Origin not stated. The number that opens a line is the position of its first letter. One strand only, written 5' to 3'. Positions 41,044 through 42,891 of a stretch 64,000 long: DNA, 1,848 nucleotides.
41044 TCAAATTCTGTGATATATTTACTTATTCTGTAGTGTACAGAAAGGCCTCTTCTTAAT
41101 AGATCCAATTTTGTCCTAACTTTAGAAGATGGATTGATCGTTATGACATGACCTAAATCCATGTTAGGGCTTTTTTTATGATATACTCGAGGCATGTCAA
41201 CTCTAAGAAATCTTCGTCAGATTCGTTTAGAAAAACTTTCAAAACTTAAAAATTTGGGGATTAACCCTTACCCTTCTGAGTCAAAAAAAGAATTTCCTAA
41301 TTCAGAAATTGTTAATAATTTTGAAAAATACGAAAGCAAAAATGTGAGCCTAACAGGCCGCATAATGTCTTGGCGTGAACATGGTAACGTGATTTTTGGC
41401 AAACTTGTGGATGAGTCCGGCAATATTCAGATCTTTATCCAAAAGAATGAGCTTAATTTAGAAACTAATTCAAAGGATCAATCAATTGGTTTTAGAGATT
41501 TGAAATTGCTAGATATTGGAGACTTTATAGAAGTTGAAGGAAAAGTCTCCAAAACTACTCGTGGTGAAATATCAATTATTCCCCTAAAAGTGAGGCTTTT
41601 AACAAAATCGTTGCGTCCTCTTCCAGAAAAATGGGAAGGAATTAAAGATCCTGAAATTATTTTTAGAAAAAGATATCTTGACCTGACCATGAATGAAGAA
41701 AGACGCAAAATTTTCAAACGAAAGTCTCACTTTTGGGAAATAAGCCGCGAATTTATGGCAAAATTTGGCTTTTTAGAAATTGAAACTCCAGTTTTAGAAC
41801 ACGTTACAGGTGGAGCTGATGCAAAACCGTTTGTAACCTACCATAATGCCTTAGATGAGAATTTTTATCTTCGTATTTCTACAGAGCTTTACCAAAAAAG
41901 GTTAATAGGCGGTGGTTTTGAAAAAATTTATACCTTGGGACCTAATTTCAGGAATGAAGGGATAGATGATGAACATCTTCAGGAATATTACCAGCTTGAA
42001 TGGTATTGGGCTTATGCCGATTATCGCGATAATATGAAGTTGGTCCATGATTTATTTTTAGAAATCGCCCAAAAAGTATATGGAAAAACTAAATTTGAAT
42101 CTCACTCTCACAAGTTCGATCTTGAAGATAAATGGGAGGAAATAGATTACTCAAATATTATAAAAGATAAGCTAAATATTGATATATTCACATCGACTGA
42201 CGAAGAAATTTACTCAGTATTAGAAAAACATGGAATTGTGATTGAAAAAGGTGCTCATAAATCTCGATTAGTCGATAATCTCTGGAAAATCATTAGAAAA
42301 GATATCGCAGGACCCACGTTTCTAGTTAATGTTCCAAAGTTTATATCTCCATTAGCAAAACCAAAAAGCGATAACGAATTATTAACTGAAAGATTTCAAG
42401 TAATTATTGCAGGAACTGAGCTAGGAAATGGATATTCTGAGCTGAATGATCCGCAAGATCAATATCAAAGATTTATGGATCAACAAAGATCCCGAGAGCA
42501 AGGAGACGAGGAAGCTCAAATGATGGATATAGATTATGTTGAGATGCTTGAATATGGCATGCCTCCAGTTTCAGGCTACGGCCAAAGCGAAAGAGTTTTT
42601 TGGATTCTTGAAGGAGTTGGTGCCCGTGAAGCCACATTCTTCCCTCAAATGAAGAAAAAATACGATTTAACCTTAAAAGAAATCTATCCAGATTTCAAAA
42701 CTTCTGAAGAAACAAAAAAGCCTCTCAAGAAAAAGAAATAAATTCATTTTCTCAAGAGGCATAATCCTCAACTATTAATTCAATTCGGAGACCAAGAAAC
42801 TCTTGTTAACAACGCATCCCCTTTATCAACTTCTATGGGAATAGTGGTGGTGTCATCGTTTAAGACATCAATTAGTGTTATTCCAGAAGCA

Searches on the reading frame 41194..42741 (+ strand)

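Call 80: search_protein_families(library=pfam, proteins=[window:41194-42741:+], max_evalue=0.00001)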
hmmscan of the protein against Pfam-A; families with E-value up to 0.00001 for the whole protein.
window:41194-42741:+ (515 aa): 2 families
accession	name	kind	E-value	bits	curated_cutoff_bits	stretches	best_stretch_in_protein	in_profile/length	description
PF00152.25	tRNA-synt_2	-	2.1e-68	231.1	25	1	153-486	2-307/308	tRNA synthetases class II (D, K and N)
PF01336.31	tRNA_anti-codon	-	7.5e-13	48.7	27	1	51-136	1-75/75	OB-fold nucleic acid binding domain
